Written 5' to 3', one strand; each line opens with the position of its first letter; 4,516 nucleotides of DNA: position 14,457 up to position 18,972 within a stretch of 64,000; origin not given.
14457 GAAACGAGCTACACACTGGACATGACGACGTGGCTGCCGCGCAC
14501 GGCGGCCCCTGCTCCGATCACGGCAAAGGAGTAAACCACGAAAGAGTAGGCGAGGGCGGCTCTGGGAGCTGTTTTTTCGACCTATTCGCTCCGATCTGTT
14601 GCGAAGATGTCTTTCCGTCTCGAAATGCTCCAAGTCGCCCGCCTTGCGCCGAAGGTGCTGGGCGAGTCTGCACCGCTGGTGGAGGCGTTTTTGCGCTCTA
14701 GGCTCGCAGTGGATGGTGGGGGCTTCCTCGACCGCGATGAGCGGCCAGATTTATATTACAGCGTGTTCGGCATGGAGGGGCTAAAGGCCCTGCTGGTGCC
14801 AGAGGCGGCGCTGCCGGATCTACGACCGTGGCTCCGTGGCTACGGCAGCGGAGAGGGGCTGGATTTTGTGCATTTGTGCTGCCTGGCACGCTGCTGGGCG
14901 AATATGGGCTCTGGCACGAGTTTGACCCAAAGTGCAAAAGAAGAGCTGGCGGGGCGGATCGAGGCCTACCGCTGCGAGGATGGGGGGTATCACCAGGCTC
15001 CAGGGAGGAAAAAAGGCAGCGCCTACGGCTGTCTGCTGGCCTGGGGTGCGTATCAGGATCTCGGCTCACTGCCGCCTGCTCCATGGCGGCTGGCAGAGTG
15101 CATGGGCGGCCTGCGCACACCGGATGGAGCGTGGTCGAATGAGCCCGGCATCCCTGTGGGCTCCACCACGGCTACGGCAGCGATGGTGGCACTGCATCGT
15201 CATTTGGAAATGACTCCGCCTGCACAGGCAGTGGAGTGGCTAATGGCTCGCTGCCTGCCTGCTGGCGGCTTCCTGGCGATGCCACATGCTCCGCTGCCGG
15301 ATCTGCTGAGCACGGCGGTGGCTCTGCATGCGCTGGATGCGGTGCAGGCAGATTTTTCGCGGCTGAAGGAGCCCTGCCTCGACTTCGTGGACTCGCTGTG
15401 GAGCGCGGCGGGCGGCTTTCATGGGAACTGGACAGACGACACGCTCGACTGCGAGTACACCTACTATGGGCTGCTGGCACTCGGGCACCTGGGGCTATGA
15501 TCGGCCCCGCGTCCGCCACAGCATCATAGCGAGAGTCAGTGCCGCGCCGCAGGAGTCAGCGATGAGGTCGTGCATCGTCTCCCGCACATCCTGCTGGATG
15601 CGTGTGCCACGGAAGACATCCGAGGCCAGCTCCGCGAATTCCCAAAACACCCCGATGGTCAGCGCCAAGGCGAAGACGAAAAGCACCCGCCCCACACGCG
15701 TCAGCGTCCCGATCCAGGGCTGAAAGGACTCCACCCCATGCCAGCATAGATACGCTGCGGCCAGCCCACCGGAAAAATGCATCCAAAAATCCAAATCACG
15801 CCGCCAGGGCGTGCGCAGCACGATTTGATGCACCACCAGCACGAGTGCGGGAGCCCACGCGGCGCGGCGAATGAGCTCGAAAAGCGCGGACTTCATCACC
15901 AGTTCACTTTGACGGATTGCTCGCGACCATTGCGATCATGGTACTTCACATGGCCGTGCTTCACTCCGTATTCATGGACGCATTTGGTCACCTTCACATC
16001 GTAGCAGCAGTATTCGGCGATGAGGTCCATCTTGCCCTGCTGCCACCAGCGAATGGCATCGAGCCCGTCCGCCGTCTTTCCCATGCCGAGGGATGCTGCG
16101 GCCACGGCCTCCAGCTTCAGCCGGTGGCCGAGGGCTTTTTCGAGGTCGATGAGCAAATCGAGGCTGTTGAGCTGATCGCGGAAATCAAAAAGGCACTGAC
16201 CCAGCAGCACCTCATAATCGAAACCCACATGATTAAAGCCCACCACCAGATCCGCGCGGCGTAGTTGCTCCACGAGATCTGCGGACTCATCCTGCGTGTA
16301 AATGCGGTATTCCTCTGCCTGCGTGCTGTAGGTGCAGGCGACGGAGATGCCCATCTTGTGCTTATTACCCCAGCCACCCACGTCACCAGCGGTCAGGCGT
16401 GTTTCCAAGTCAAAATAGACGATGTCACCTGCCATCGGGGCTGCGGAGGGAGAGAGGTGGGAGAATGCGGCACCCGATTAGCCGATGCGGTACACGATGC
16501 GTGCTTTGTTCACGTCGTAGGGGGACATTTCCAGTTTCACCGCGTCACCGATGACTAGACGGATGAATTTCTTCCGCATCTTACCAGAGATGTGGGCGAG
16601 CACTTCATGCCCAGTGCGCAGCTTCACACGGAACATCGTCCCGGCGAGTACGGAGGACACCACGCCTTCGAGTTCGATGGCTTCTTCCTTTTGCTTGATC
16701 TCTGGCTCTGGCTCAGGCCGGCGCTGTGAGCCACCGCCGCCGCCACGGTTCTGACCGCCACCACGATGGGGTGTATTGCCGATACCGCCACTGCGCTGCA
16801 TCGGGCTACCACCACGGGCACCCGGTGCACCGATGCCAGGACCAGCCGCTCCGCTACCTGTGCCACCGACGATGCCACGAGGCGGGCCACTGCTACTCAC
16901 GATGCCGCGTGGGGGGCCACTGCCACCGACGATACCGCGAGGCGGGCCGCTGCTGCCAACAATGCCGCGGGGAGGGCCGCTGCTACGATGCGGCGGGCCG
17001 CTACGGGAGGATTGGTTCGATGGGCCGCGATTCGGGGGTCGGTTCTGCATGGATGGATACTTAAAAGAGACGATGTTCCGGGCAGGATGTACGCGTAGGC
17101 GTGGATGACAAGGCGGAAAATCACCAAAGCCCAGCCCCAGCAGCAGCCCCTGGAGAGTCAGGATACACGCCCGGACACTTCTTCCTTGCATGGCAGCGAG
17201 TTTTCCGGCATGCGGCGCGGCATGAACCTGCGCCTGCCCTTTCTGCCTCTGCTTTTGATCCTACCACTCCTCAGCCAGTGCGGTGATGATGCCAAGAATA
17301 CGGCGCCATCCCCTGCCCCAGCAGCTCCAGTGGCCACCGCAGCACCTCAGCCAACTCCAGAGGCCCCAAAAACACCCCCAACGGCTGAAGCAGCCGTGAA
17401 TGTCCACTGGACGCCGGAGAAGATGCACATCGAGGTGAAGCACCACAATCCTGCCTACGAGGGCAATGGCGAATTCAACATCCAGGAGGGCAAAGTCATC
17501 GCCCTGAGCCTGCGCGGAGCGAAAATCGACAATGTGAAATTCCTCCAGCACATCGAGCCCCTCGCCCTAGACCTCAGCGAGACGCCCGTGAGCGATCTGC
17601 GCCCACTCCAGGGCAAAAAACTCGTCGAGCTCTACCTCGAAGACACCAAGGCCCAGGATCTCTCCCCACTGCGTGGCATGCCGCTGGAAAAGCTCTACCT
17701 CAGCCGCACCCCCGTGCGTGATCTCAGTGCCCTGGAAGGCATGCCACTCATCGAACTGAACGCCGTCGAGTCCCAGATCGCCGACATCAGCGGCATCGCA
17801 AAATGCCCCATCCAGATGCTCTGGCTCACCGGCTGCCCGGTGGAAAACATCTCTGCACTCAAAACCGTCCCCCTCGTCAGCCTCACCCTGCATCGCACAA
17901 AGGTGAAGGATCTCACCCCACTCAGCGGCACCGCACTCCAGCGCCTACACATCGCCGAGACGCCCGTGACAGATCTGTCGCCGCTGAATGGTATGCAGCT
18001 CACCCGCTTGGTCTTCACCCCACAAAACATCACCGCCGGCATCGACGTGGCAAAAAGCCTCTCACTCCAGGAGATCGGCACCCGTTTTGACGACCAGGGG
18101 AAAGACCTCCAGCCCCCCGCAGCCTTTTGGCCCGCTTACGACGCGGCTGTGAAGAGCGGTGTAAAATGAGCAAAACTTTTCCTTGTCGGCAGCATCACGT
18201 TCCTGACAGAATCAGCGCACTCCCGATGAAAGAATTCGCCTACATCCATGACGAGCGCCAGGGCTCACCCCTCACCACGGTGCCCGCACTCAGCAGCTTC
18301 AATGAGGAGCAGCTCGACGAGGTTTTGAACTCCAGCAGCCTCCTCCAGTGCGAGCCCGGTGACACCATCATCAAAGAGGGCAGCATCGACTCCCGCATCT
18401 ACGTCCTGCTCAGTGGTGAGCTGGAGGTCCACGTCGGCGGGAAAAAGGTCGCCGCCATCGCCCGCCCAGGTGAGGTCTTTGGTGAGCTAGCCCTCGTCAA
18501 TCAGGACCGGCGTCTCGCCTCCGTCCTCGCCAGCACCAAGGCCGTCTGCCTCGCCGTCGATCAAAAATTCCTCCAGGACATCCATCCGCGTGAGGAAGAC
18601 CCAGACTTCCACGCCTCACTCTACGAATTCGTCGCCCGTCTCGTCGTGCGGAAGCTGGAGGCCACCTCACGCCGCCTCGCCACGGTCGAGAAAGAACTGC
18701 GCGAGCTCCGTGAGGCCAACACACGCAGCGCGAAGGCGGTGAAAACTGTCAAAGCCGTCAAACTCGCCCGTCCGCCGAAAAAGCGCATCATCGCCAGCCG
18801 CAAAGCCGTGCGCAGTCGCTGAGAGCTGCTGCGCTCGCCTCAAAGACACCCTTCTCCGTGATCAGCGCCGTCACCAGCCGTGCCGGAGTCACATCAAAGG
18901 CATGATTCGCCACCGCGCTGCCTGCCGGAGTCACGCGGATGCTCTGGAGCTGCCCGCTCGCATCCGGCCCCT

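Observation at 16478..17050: IF-1 with a roughly 120-aa disordered RGG/PPRG-repeat N-terminal extension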

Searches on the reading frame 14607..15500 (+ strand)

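Call 4: search_protein_families(library=pfam, proteins=[window:14607-15500:+], max_evalue=0.01)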
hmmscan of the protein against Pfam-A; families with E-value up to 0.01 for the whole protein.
window:14607-15500:+ (297 aa): 1 family
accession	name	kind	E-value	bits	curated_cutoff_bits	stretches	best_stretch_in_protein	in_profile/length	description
PF00432.27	Prenyltrans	-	4.7e-10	39.8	26.5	1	196-290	42-137/304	Prenyltransferase alpha-alpha toroid domain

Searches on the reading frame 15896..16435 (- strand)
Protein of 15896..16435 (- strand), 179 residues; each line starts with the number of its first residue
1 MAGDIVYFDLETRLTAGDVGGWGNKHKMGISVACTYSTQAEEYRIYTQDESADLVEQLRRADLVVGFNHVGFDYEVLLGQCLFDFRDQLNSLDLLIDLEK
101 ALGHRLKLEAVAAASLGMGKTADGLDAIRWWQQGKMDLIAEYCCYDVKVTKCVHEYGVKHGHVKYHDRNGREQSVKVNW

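Call 4: search_protein_families(library=pfam, proteins=[window:15896-16435:-], max_evalue=0.01)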
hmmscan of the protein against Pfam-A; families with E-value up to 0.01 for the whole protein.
window:15896-16435:- (179 aa): 2 families
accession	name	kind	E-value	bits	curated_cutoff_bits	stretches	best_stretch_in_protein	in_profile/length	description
PF13482.12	RNase_H_2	-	1.4e-08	35.3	22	1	6-151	1-158/165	RNase_H superfamily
PF10108.15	DNA_pol_B_exo2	-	0.0008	19.6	24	0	105-153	120-169/213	Predicted 3'-5' exonuclease related to the exonuclease domain of PolB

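Call 7: search_protein_families(library=ncbifam, proteins=[window:15896-16435:-], max_evalue=0.01)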
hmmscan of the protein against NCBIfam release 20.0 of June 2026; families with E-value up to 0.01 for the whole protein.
window:15896-16435:- (179 aa): 0 families

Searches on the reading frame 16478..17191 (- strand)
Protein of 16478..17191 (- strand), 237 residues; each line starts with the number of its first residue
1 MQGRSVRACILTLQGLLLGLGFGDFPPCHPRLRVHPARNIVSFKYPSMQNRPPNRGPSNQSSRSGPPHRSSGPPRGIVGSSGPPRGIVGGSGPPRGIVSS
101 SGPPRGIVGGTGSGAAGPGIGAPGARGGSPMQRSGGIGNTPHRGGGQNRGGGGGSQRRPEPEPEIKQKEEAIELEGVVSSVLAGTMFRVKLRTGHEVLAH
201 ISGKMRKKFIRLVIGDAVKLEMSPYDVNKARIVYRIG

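Call 4: search_protein_families(library=pfam, proteins=[window:16478-17191:-], max_evalue=0.01)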
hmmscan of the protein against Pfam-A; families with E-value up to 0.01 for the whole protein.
window:16478-17191:- (237 aa): 1 family
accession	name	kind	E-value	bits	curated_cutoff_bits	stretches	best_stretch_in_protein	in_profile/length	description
PF01176.25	eIF-1a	-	7.9e-21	73.9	30.2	1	172-235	1-64/64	Translation initiation factor 1A / IF-1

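Call 7: search_protein_families(library=ncbifam, proteins=[window:16478-17191:-], max_evalue=0.01)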
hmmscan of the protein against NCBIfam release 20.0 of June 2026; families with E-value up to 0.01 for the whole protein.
window:16478-17191:- (237 aa): 5 families
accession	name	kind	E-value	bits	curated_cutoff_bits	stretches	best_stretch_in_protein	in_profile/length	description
TIGR00008.1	infA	equivalog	4.5e-26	90.6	61.15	1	168-235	1-68/69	translation initiation factor IF-1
TIGR00523.1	eIF-1A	equivalog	7.1e-07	29.2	102.9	1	161-235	9-81/98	translation initiation factor eIF-1A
NF003082.0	PRK04012.1-1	equivalog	1.6e-05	24.4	108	1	160-235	10-83/110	translation initiation factor aIF-1A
NF003084.0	PRK04012.1-3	subfamily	0.00091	19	91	1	168-235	18-85/104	translation initiation factor IF-1A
NF003083.0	PRK04012.1-2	subfamily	0.0028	17.5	130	1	173-235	17-78/94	translation initiation factor aIF-1A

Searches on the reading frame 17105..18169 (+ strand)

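Call 4: search_protein_families(library=pfam, proteins=[window:17105-18169:+], max_evalue=0.01)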
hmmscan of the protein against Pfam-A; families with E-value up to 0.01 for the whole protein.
window:17105-18169:+ (354 aa): 1 family
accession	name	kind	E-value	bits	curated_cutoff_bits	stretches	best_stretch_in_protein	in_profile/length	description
PF12799.13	LRR_4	-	1.2e-13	51.3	27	0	155-190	6-43/44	Leucine Rich repeats (2 copies)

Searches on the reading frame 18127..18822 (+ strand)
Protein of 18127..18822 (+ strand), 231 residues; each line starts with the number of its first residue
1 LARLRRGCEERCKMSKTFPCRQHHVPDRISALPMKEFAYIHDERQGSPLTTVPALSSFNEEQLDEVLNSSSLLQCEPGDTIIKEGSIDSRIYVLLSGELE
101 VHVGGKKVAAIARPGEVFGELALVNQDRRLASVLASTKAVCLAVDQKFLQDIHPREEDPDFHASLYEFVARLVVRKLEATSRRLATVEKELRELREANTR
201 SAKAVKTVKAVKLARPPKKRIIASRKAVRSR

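Call 4: search_protein_families(library=pfam, proteins=[window:18127-18822:+], max_evalue=0.01)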
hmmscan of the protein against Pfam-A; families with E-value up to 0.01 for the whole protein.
window:18127-18822:+ (231 aa): 1 family
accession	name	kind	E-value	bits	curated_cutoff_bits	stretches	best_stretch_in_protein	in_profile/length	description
PF00027.35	cNMP_binding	-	2.5e-16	59.9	27.5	1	74-152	3-85/89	Cyclic nucleotide-binding domain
